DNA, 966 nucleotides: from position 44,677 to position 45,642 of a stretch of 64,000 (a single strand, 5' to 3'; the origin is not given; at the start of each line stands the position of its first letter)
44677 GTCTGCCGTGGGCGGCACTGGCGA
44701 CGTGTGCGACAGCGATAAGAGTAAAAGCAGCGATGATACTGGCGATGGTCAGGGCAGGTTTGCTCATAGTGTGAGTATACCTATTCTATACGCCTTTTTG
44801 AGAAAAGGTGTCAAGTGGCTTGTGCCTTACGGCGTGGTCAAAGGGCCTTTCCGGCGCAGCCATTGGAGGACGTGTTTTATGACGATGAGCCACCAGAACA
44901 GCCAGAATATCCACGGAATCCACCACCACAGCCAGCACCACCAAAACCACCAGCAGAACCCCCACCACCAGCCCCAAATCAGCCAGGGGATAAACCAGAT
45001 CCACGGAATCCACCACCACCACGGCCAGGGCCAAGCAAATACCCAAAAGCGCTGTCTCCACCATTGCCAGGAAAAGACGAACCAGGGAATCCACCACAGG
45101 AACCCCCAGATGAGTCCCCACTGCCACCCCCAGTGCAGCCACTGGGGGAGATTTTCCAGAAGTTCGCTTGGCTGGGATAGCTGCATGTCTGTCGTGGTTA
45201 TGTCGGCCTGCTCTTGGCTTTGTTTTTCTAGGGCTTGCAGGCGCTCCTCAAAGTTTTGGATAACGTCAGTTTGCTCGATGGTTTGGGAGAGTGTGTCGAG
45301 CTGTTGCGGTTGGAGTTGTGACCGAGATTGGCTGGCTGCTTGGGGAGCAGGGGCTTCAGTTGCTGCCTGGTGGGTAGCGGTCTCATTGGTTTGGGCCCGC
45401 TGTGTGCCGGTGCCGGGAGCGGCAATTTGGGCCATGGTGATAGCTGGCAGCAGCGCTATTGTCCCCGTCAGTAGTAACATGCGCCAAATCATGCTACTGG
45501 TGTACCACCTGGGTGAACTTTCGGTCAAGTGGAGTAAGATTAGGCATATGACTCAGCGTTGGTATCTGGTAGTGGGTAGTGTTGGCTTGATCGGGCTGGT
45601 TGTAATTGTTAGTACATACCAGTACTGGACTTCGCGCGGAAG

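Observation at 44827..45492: Secreted protein with an extreme tryptophan-rich C-terminal domain (about 38% Trp over about 100 aa)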

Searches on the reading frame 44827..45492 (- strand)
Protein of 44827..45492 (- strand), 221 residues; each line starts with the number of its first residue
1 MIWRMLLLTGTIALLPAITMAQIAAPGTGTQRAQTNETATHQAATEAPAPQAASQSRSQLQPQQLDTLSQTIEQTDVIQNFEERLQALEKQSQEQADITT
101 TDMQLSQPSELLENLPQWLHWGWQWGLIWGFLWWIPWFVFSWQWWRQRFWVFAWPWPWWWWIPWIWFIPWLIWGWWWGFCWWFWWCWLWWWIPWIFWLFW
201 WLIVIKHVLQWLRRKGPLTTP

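Call 5: search_protein_families(library=pfam, proteins=[window:44827-45492:-], max_evalue=0.01)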
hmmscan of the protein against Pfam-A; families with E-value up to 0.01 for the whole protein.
window:44827-45492:- (221 aa): 0 families

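Call 7: find_homologous_proteins(query=window:44827-45492:-, max_evalue=0.01)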
Query window:44827-45492:- (221 aa): 7 proteins with E <= 0.01 among 296 candidates.
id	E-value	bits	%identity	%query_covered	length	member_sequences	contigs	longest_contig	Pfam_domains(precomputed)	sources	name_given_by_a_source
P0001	1.9e-64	236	64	95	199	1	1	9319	-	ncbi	-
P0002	9.1e-61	224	52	98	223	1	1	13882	-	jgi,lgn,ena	-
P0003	1.7e-60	223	54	94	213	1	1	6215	-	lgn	-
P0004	1.9e-31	127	50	97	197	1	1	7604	-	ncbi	-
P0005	1.3e-25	108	43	36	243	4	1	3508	-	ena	-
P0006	8.4e-24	102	55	51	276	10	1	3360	-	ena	-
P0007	2.7e-15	74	54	43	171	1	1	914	-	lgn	-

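Call 11: find_encoding_contigs(protein=P0001, flank=6000, max_places=3)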
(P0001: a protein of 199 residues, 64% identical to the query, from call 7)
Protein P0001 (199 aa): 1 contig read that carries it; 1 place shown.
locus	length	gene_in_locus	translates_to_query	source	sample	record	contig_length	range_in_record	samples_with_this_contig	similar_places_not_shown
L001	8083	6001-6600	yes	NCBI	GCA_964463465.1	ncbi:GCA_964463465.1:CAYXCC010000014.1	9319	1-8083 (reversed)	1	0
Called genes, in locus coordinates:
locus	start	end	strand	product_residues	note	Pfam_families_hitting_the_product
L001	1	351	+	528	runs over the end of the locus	?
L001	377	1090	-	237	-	PF00106:adh_short, PF13561:adh_short_C2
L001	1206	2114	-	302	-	PF03446:NAD_binding_2, PF03807:F420_oxidored (weak), PF00393:6PGD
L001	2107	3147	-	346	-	PF04041:Glyco_hydro_130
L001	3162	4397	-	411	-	PF13439:Glyco_transf_4, PF00534:Glycos_transf_1, PF13692:Glyco_trans_1_4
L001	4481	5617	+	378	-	-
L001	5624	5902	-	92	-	PF16325:Peptidase_U32_C (weak)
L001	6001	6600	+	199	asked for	-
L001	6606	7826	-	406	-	-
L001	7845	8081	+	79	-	?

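Call 12: find_encoding_contigs(protein=P0002, flank=6000, max_places=3)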
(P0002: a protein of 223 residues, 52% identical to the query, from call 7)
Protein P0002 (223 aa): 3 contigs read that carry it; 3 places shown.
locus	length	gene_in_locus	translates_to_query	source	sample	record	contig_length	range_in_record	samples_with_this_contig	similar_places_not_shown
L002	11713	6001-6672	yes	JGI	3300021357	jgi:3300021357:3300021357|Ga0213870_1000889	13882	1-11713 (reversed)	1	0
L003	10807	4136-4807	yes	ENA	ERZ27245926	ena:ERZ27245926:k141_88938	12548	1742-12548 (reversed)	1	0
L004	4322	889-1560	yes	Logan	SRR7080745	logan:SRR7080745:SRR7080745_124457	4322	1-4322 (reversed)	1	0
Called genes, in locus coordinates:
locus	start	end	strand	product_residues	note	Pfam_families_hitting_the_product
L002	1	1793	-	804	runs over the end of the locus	-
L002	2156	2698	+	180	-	PF13238:AAA_18, PF13207:AAA_17 (weak)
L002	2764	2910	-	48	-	-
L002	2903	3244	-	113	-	-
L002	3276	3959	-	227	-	-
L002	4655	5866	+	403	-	PF00270:DEAD, PF00271:Helicase_C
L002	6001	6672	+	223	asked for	-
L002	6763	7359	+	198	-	PF02535:Zip (faint)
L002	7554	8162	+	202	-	PF00230:MIP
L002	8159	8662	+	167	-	PF00903:Glyoxalase, PF13669:Glyoxalase_4 (weak)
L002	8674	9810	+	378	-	PF00581:Rhodanese, PF00753:Lactamase_B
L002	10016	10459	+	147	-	PF01161:PBP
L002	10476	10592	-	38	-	-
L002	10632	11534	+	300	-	PF01370:Epimerase, PF02719:Polysacc_synt_2 (faint), PF04321:RmlD_sub_bind, PF07993:NAD_binding_4 (faint), PF16363:GDP_Man_Dehyd (weak), PF01073:3Beta_HSD, PF16363:GDP_Man_Dehyd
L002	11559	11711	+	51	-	?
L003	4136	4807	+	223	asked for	-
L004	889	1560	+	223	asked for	-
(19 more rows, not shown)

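Call 13: find_encoding_contigs(protein=P0003, flank=6000, max_places=2)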
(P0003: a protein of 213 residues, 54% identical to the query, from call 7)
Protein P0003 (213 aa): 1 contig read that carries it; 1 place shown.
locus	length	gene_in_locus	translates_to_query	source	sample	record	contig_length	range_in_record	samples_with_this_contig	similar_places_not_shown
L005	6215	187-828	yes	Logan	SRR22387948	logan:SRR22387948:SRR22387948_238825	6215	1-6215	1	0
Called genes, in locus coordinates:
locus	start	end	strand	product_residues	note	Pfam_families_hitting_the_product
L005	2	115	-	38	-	?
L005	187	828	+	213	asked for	-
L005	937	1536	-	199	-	-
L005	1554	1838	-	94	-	-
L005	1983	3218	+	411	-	PF13738:Pyr_redox_3 (faint), PF00890:FAD_binding_2, PF01266:DAO, PF03486:HI0933_like (faint), PF07992:Pyr_redox_2 (weak), PF12831:FAD_oxidored (weak), PF13450:NAD_binding_8 (weak)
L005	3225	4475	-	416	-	PF23473:LysM3_LYK4_5 (weak), PF01476:LysM, PF01551:Peptidase_M23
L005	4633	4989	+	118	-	PF03330:DPBB_1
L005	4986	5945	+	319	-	PF00398:RrnaAD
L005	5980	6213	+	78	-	?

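Call 14: find_encoding_contigs(protein=P0004, flank=6000, max_places=2)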
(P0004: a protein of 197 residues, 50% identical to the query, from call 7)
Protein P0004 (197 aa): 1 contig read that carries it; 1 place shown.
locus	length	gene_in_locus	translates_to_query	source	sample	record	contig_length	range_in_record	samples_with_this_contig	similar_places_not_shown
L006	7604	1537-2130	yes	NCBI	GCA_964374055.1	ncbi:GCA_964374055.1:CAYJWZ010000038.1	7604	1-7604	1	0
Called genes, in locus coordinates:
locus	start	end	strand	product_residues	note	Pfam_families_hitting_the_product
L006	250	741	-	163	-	-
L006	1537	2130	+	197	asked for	-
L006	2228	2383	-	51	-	-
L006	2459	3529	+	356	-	PF07884:VKOR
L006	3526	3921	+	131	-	PF01687:Flavokinase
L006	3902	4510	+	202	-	PF00677:Lum_binding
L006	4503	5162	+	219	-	PF06790:UPF0259, PF25231:DUF7847 (weak)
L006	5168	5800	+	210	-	PF01066:CDP-OH_P_transf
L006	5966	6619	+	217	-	-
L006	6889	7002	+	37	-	-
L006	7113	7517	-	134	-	-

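Call 15: find_encoding_contigs(protein=P0006, flank=6000, max_places=2)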
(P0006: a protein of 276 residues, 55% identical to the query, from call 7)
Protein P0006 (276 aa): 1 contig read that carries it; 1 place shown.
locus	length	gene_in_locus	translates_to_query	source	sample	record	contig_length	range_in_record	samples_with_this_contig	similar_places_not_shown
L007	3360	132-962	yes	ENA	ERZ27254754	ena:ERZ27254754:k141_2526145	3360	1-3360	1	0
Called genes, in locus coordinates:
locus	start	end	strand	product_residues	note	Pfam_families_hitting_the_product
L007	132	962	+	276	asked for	-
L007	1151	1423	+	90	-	-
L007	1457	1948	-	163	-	PF01569:PAP2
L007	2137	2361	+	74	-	-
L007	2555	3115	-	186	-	PF01726:LexA_DNA_bind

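Call 16: find_encoding_contigs(protein=P0005, flank=6000, max_places=2)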
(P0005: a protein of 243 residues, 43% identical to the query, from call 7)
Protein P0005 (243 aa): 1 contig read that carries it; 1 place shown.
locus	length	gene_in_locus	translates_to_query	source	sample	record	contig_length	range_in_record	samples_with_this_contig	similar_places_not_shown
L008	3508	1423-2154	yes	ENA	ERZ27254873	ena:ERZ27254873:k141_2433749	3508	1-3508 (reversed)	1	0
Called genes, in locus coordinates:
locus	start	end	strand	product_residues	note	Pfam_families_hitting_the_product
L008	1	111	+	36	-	?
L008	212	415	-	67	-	-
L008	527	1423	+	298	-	PF14257:DUF4349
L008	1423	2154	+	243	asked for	-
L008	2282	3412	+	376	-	PF11139:SfLAP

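Call 22: find_related_loci(query=A2, collection=genome_contigs, flank=6000)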
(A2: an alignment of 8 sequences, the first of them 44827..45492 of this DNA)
Query A2 (221 aa) in genome_contigs; peptide patterns used: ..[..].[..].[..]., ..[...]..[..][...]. (x = any residue, [..] = any of these).
275 stretches matched a pattern; 7 encode a relative of the query (tblastn E <= 1e-3); 7 distinct loci.
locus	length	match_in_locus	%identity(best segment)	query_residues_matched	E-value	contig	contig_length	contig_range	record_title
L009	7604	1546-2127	50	3-217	5e-28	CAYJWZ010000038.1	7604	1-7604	MAG TPA_asm: uncultured Candidatus Saccharibacteria bacterium isolate ERP125453_co1_523 genome assembly, contig: NODE_12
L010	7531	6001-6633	44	10-221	4e-21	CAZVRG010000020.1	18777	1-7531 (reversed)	MAG TPA_asm: uncultured Candidatus Saccharibacteria bacterium isolate SRP178908_co1_39 genome assembly, contig: NODE_187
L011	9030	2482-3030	36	2-215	3e-11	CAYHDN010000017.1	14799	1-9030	MAG TPA_asm: uncultured Candidatus Saccharibacteria bacterium isolate ERP119705_co12_92 genome assembly, contig: NODE_47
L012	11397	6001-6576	36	5-216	1e-9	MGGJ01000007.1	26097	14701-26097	MAG: Candidatus Woesebacteria bacterium RIFCSPHIGHO2_01_FULL_39_32 rifcsphigho2_01_scaffold_3388, whole genome shotgun s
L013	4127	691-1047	48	94-212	7e-9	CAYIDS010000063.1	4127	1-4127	MAG TPA_asm: uncultured Candidatus Saccharimonas sp. isolate ERP119705_co18_46 genome assembly, contig: NODE_31601_lengt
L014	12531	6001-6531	35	33-212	2e-8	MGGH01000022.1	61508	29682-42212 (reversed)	MAG: Candidatus Woesebacteria bacterium RIFCSPHIGHO2_01_FULL_39_23 rifcsphigho2_01_scaffold_3305, whole genome shotgun s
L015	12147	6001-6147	61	126-174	8e-7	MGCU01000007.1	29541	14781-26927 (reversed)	MAG: Candidatus Saccharibacteria bacterium RIFCSPHIGHO2_12_FULL_47_16b rifcsphigho2_12_scaffold_1991, whole genome shotg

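Call 32: search_protein_representatives(alignment_id=A2)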
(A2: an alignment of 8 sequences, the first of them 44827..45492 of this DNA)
Query: 8 sequences, 202 profile positions. Proteins with E-value up to 0.001 (for the whole library): 16; up to 1e-10: 14; up to 1e-30: 10. The best 16 are listed.
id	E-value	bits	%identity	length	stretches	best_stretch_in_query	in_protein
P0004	6.8e-70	251.5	-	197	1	1-202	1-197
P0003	1.8e-69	250.1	-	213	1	12-202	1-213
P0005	5.4e-45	170.2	-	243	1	6-201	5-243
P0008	1.0e-43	166.0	-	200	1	32-201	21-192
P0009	3.1e-43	164.4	-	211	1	12-201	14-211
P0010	2.4e-41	158.2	-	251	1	41-198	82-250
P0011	5.2e-40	153.9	-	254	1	29-200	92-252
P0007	3.6e-39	151.1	-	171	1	55-201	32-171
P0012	9.3e-33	130.2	-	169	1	40-199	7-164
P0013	4.5e-32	128.0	-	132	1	84-201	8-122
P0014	8.5e-29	117.3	-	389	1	79-200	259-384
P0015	3.4e-25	105.5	-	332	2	21-181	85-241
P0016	5.8e-22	95.0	-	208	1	96-200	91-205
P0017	4.3e-17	79.1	-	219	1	75-201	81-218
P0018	3.3e-04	37.0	-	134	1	67-124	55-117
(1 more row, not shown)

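Call 37: search_protein_families(library=ncbifam, proteins=[window:44827-45492:-, P0014, P0006, P0015], max_evalue=0.1)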
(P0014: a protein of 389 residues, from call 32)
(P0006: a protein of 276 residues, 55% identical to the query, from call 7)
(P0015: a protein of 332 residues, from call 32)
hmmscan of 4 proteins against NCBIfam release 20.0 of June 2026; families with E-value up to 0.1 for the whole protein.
window:44827-45492:- (221 aa): 0 families

P0014 (389 aa): 1 family
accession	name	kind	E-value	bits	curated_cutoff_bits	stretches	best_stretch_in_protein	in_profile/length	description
NF005176.1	PRK06655.1-1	equivalog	0.0058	16.6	230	0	52-114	87-154/197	flagellar hook assembly protein FlgD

P0006 (276 aa): 0 families

P0015 (332 aa): 0 families

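Call 38: search_protein_families(library=pfam, proteins=[P0014, P0006, P0015, P0010, P0011, P0017, P0016], max_evalue=0.1)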
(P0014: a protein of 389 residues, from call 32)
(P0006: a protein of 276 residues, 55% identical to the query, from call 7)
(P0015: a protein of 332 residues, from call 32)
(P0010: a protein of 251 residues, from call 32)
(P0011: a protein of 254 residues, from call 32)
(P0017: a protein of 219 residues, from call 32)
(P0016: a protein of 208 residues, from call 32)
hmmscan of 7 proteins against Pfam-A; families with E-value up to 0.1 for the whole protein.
P0014 (389 aa): 8 families
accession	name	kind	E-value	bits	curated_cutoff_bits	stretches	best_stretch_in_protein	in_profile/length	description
PF01835.25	MG2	-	1.1e-13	51.8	32.8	2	61-121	33-95/96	MG2 domain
PF04775.20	Bile_Hydr_Trans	-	0.00013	22.2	27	0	53-103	6-57/126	Acyl-CoA thioester hydrolase/BAAT N-terminal region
PF13860.13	FlgD_ig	-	0.00041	20.7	27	0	51-110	12-76/79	FlgD Ig-like domain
PF19077.6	Big_13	-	0.0048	17.8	27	0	159-214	21-74/102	Bacterial Ig-like domain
PF01105.29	EMP24_GP25L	-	0.0053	17.3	25.9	0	168-276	27-135/182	emp24/gp25L/p24 family/GOLD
PF00630.25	Filamin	-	0.0067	17.7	26.9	0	50-107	22-80/93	Filamin/ABP280 repeat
PF08842.16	Mfa2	-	0.015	15.4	21.2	0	92-195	147-230/277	Fimbrillin-A associated anchor proteins Mfa1 and Mfa2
PF13620.12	CarboxypepD_reg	-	0.023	15.4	32.3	0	176-248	13-79/82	Carboxypeptidase regulatory-like domain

P0006 (276 aa): 0 families

P0015 (332 aa): 0 families

P0010 (251 aa): 3 families
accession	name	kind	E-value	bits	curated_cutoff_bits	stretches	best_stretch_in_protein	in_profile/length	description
PF01835.25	MG2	-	2.3e-06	28.3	32.8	1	16-77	33-96/96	MG2 domain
PF01105.29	EMP24_GP25L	-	7e-06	26.6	25.9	1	7-162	27-160/182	emp24/gp25L/p24 family/GOLD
PF07889.17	DUF1664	-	0.022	15.3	34.6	1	110-148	84-122/124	Protein of unknown function (DUF1664)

P0011 (254 aa): 1 family
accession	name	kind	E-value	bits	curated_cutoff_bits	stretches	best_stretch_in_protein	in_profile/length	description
PF15501.11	MDM1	-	0.098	12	27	0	96-142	377-419/553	Nuclear protein MDM1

P0017 (219 aa): 1 family
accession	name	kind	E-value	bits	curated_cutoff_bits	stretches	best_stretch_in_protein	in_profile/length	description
PF14784.11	ECSIT_C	-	0.05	14.3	29.6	1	50-77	17-43/130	C-terminal domain of the ECSIT protein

P0016 (208 aa): 0 families

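Call 39: predict_structure(alignment_id=A3)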
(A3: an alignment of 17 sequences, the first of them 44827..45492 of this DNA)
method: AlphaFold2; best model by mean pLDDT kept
length: 221 residues; sequences in the alignment: 17
mean_pLDDT: 67.2   pTM: 0.40
mean pLDDT of the five models: 67.2, 65.9, 65.5, 65.3, 63.1
residues with pLDDT >= 90: 8; 70-90: 101; 50-70: 58; < 50: 54
segments of 3 or more residues with pLDDT < 50: 13-61
pLDDT, mean of each block of 10 residues (from residue 1): 55 46 41 39 44 40 53 63 81 65 54 81 87 88 78 68 87 77 81 87 88 75 56
secondary structure, 60 per line:
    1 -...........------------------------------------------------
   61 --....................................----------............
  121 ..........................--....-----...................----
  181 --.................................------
elements in order: H2-12 H63-98 H109-146 H149-152 H158-176 H183-215

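Call 41: list_cluster_members(proteins=[window:44827-45492:-, window:44827-45528:-, P0001, P0004, P0012, P0013, P0008])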
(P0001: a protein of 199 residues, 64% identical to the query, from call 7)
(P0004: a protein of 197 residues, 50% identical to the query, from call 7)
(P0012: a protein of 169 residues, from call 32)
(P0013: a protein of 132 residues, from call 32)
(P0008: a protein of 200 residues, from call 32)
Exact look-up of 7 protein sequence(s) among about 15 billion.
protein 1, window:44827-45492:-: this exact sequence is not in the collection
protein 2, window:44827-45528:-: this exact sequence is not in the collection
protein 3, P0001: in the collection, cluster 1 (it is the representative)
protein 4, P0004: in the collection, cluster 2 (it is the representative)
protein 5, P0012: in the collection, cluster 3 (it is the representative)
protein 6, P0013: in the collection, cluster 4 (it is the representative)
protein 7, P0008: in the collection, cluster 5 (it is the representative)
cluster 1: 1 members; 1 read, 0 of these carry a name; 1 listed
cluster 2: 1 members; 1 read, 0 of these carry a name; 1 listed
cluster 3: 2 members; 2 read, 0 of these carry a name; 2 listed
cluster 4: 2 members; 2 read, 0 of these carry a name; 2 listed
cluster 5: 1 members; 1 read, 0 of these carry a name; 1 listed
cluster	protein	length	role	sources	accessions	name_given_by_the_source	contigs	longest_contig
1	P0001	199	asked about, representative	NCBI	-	-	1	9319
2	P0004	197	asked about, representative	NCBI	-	-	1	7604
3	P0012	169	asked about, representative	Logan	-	-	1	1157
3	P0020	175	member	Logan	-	-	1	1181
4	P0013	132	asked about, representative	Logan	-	-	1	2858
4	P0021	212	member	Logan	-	-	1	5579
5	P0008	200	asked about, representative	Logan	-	-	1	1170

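Call 43: search_solved_structures(query=A3, max_evalue=1)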
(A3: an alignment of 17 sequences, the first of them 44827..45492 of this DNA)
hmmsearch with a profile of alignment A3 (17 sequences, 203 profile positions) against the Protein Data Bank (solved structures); distinct sequences matched with E-value up to 1: 2.
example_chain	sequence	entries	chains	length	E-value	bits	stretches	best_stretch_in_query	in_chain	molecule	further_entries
9hcj_A0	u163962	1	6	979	0.11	15.7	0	30-112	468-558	Nuclear pore protein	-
2kog_A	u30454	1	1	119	0.51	13.4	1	45-125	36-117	Vesicle-associated membrane protein 2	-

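Call 44: fold_search(model_id=the predicted structure, library=pdb)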
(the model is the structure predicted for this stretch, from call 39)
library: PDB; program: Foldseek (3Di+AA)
matches with E <= 10: 0; with E <= 0.001: 0
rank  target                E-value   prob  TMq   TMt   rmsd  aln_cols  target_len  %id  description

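Call 63: find_related_loci(query=A2, collection=viral_contigs, flank=5000)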
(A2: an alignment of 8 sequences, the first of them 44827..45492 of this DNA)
Query A2 (221 aa) in viral_contigs; peptide patterns used: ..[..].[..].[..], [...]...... (x = any residue, [..] = any of these).
90 stretches matched a pattern, but none encodes a relative of the query by tblastn (E <= 1e-3).
